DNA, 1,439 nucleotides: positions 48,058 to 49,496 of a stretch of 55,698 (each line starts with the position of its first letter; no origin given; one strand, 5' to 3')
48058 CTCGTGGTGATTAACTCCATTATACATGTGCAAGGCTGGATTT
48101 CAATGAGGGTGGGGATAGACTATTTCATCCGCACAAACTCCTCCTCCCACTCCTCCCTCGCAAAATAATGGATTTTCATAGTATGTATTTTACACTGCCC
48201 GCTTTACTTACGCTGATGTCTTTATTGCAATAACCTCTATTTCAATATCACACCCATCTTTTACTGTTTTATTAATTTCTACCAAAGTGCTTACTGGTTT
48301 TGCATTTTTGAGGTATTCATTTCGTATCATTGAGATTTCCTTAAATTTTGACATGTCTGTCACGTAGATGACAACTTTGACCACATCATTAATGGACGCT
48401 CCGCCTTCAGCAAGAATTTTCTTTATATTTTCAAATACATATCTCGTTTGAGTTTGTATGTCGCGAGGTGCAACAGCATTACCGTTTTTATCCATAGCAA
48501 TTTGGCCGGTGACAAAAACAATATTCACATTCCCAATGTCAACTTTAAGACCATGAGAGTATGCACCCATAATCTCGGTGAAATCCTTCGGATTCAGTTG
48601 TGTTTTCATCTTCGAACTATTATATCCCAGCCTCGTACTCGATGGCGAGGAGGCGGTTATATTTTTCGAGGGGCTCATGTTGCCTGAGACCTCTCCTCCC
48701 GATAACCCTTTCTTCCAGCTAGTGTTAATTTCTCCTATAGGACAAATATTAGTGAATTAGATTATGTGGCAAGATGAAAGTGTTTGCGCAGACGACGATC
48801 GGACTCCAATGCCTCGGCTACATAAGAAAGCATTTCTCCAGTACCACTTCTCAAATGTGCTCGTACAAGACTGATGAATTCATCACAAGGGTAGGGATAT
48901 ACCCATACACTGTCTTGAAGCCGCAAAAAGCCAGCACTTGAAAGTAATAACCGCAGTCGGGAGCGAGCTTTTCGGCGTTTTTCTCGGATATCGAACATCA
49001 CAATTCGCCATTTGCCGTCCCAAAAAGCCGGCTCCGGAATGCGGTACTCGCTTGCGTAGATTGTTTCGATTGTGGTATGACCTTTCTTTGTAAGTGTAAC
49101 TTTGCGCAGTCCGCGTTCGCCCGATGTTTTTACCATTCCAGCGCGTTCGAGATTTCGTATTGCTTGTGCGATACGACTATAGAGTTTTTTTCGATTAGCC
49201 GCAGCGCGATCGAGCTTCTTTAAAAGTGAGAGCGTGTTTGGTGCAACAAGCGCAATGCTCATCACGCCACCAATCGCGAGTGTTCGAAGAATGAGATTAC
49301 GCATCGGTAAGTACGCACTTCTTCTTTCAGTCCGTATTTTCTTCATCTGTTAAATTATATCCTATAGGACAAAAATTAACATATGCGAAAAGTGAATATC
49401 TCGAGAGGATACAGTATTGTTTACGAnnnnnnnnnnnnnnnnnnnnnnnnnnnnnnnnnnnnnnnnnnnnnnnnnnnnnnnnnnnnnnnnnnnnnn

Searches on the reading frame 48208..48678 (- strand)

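Call 78: search_protein_families(library=pfam, proteins=[window:48208-48678:-], max_evalue=0.001)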
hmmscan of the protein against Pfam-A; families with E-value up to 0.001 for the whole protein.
window:48208-48678:- (156 aa): 1 family
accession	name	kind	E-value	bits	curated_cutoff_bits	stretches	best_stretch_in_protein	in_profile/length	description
PF01042.26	Ribonuc_L-PSP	-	1.8e-28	99.4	27.3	1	37-152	8-120/121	Endoribonuclease L-PSP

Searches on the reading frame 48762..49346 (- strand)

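Call 78: search_protein_families(library=pfam, proteins=[window:48762-49346:-], max_evalue=0.001)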
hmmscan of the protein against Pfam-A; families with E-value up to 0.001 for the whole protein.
window:48762-49346:- (194 aa): 2 families
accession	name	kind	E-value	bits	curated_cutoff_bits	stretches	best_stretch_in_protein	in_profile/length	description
PF20803.2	PaaX_M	-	3.6e-17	62.7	24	1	108-163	3-58/83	PaaX protein central Cas2-like domain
PF09827.14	CRISPR_Cas2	-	0.00044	20.8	23.8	1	113-150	2-36/74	CRISPR associated protein Cas2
